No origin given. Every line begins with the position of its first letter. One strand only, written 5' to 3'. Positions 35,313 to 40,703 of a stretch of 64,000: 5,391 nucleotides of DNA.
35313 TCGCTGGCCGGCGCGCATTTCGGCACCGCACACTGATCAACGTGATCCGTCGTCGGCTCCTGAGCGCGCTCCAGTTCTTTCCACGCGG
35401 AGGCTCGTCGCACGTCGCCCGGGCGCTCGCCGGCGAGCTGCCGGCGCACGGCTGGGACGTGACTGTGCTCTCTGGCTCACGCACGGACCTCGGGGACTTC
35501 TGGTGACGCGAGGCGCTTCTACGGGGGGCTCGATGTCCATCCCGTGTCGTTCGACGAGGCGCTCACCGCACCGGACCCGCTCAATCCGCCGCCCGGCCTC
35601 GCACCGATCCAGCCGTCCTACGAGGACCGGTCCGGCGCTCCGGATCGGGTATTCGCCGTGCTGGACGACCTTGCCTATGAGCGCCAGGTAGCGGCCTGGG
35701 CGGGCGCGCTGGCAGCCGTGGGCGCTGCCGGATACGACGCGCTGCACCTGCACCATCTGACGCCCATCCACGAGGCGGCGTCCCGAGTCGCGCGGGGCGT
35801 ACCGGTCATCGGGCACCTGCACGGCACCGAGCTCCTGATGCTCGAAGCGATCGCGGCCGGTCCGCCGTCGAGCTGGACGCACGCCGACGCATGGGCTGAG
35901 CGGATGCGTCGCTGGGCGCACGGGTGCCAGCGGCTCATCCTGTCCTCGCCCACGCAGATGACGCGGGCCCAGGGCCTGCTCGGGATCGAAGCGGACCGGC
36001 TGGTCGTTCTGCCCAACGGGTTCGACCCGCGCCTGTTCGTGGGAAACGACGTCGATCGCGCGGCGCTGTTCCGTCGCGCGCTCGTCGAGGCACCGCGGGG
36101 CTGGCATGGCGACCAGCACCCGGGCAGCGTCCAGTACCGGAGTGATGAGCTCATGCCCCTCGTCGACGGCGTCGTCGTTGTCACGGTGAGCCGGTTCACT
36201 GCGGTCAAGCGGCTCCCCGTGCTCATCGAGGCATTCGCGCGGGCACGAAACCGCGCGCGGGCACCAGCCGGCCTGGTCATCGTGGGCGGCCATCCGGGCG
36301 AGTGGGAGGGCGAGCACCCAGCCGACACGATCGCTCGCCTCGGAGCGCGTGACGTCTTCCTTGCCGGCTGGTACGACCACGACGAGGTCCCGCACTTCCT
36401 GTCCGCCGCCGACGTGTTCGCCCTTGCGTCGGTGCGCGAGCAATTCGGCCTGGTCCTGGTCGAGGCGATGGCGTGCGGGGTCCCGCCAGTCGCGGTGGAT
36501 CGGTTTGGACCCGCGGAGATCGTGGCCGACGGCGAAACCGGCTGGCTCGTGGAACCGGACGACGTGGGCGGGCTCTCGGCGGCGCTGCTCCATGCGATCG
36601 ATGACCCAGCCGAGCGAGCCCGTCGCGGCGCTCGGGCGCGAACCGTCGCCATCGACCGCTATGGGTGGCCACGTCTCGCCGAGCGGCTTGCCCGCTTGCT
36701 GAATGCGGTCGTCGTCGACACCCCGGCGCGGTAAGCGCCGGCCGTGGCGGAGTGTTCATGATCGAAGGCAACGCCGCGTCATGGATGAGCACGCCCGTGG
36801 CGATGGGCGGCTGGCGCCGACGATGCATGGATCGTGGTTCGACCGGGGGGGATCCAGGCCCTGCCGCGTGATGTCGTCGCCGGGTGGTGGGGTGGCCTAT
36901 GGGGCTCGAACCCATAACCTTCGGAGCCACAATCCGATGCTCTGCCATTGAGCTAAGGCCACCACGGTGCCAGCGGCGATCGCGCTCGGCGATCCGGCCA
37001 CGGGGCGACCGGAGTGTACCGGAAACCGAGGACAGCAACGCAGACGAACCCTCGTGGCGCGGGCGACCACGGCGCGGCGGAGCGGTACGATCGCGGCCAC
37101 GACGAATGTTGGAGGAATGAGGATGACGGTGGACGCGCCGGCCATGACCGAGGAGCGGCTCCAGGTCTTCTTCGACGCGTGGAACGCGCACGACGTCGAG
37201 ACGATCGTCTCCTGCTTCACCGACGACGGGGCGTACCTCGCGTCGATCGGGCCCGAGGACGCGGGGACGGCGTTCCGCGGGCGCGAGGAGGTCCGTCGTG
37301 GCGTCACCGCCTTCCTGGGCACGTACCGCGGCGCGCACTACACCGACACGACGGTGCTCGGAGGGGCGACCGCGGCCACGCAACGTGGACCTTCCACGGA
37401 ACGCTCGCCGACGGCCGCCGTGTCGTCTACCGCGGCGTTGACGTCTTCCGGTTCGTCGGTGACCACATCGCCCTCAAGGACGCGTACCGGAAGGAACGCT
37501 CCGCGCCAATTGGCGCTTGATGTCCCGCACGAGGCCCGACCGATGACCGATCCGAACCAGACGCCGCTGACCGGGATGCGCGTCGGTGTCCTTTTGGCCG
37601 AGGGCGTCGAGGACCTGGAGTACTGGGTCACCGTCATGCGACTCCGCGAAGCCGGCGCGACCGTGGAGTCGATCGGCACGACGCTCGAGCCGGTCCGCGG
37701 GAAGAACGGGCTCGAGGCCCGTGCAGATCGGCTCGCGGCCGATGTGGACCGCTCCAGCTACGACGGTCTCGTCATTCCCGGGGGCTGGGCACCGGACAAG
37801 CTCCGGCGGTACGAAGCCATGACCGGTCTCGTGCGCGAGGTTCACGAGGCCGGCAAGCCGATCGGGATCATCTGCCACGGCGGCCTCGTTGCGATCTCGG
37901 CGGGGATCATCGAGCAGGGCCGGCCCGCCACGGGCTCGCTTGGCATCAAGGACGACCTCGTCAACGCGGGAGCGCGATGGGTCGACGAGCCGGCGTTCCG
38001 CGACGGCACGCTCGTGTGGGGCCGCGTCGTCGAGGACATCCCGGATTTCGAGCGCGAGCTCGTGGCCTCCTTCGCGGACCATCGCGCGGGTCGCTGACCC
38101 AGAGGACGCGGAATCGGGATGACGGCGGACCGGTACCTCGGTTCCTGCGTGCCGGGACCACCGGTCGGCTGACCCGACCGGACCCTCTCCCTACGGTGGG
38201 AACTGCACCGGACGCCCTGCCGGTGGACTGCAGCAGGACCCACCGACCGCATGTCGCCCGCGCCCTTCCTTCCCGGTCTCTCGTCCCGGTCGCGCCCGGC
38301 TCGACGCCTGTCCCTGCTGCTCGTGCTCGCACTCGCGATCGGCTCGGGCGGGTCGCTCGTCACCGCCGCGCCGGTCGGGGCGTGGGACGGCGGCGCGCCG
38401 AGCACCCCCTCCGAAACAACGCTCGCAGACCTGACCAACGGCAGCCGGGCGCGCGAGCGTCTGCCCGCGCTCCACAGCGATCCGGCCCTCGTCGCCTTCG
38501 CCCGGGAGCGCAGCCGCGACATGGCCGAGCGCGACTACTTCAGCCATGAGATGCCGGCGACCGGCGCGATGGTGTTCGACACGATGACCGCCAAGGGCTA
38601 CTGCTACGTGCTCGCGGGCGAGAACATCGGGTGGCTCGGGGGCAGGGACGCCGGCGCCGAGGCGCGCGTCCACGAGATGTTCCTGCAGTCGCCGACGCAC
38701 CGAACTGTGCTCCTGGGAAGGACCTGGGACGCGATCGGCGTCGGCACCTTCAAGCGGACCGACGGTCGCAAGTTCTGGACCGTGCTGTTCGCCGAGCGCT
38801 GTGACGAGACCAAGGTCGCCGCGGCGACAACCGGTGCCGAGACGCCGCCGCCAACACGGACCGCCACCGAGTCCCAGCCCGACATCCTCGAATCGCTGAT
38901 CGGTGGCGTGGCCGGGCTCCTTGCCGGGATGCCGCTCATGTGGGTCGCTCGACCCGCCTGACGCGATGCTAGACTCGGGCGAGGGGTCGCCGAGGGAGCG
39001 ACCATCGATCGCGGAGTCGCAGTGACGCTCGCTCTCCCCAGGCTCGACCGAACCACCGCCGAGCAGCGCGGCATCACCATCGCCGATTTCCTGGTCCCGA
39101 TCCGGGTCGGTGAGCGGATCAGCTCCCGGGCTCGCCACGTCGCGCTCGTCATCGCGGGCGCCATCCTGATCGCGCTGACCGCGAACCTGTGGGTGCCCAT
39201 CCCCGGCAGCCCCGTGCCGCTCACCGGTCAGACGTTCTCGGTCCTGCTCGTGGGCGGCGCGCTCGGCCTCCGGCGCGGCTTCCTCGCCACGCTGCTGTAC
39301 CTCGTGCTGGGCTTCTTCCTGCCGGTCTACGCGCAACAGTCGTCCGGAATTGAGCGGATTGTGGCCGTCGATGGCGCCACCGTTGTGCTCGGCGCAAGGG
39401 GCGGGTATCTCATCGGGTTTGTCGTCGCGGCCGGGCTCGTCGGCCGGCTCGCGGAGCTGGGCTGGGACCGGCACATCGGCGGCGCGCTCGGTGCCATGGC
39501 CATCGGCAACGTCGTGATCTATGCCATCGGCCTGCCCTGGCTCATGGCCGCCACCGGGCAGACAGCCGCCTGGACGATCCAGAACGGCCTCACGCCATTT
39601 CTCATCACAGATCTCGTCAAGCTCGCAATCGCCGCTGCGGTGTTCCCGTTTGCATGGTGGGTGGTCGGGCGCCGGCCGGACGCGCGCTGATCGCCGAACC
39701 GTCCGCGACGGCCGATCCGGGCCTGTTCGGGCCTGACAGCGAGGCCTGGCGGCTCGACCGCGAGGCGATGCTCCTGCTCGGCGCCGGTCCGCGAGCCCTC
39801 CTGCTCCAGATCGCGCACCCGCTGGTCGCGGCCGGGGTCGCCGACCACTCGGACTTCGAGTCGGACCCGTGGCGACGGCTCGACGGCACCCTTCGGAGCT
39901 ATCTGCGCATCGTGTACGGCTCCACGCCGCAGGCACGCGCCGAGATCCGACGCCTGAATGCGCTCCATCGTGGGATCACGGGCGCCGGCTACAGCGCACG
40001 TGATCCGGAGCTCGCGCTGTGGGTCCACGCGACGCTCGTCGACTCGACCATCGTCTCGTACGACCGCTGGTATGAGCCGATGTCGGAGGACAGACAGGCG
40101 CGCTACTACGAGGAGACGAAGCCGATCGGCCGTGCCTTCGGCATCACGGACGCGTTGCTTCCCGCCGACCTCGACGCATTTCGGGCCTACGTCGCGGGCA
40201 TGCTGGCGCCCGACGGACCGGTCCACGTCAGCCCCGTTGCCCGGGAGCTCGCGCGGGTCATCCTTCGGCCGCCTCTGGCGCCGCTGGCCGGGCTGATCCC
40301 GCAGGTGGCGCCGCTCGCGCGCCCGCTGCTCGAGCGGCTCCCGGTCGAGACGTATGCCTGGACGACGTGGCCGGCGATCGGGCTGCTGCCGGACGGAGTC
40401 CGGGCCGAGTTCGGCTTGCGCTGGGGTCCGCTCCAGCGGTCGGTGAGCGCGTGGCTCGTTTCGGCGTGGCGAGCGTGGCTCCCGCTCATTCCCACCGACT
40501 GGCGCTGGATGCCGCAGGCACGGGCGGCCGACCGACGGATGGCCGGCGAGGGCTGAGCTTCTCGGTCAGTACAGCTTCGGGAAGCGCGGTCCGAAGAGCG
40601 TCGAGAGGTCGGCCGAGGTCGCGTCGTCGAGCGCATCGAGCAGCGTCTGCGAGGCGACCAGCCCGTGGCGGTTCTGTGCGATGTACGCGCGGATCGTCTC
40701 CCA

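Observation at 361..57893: At least ten single-base frame disruptions in conserved genes, probably homopolymer sequencing errors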

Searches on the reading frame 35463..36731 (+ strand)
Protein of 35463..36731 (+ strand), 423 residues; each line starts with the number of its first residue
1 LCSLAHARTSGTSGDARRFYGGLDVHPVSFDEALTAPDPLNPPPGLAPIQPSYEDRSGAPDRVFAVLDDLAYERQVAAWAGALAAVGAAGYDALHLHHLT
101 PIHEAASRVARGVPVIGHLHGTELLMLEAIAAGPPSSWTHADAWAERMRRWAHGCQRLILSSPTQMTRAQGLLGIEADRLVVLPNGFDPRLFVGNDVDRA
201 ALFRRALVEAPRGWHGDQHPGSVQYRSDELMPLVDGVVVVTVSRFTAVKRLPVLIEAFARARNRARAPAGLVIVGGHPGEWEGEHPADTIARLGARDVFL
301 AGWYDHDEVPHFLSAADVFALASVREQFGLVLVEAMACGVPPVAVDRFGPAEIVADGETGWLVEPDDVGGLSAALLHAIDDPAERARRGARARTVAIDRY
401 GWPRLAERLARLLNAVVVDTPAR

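Call 10: search_protein_families(library=pfam, proteins=[window:35463-36731:+], max_evalue=0.01)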
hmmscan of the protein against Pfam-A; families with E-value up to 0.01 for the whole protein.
window:35463-36731:+ (423 aa): 5 families
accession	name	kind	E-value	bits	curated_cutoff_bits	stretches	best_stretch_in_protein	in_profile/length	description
PF00534.26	Glycos_transf_1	-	1.3e-34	119.7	26.4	1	237-393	16-170/172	Glycosyl transferases group 1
PF13692.12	Glyco_trans_1_4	-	1.4e-30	106.8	27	1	238-381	3-142/142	Glycosyl transferases group 1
PF13439.12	Glyco_transf_4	-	3.7e-12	47.1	28.5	1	70-189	52-168/170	Glycosyltransferase Family 4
PF20706.3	GT4-conflict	-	4.1e-10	39.6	26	1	241-409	202-385/385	Family 4 Glycosyltransferase in conflict systems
PF13524.12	Glyco_trans_1_2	-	0.0001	22.7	25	1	270-409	16-142/144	Glycosyl transferase-like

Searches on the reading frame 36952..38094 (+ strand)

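Call 10: search_protein_families(library=pfam, proteins=[window:36952-38094:+], max_evalue=0.01)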
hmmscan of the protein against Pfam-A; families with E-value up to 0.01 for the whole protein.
window:36952-38094:+ (381 aa): 2 families
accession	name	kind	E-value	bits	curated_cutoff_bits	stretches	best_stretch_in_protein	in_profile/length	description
PF01965.30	DJ-1_PfpI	-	5.7e-41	140.5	26.6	1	209-372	1-164/165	DJ-1/PfpI family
PF12680.13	SnoaL_2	-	8.6e-10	39.6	27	1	73-145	4-70/102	SnoaL-like domain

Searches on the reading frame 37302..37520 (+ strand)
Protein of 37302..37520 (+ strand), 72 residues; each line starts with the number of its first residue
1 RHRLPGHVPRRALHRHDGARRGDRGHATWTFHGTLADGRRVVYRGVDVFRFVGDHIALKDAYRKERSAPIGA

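Call 10: search_protein_families(library=pfam, proteins=[window:37302-37520:+], max_evalue=0.01)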
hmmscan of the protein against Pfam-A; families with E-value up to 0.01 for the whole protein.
window:37302-37520:+ (72 aa): 2 families
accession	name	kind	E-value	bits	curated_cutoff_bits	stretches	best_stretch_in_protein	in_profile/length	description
PF12680.13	SnoaL_2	-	6.4e-06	27.1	27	1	8-57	50-100/102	SnoaL-like domain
PF07366.18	SnoaL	-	0.0094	16.2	28.4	0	24-57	78-111/126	SnoaL-like polyketide cyclase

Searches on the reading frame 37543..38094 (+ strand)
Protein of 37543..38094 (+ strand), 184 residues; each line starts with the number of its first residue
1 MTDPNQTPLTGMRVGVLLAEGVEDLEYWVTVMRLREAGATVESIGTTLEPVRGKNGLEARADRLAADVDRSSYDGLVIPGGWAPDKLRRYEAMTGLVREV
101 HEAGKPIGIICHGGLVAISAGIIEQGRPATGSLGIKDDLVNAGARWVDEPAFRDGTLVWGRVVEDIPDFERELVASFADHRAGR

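Call 60: find_encoding_contigs(protein=window:37543-38094:+, flank=10000, max_places=5)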
Protein window:37543-38094:+ (184 aa): 1 contig read that carries it; 1 place shown.
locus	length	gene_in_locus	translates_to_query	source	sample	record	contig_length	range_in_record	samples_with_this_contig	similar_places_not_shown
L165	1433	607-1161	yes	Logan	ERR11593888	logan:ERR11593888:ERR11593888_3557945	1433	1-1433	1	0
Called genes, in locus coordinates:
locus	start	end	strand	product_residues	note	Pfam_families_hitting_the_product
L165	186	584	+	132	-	PF07366:SnoaL (weak), PF12680:SnoaL_2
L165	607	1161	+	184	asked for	PF01965:DJ-1_PfpI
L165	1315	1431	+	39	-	?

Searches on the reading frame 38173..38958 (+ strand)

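Call 14: search_protein_families(library=pfam, proteins=[window:38173-38958:+], max_evalue=0.01)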
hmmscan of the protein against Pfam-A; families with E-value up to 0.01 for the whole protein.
window:38173-38958:+ (262 aa): 1 family
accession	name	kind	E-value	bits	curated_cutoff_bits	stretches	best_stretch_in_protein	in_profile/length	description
PF00188.32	CAP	-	1e-08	36.5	21.1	1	86-206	2-117/117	Cysteine-rich secretory protein family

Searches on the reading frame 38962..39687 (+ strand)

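Call 14: search_protein_families(library=pfam, proteins=[window:38962-39687:+], max_evalue=0.01)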
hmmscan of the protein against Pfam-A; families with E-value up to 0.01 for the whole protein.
window:38962-39687:+ (242 aa): 1 family
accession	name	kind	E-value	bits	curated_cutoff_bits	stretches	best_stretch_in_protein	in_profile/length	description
PF02632.19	BioY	-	3.4e-28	98.8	25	1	83-229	2-136/140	BioY family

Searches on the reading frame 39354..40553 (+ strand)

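Call 56: search_protein_families(library=pfam, proteins=[window:39354-40553:+], max_evalue=0.001)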
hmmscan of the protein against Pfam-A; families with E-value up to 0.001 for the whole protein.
window:39354-40553:+ (400 aa): 1 family
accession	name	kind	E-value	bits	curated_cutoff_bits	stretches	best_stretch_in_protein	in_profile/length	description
PF09995.15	MPAB_Lcp_cat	-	1.5e-54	186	23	1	132-372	1-229/231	ER-bound oxygenase mpaB/B'/Rubber oxygenase, catalytic domain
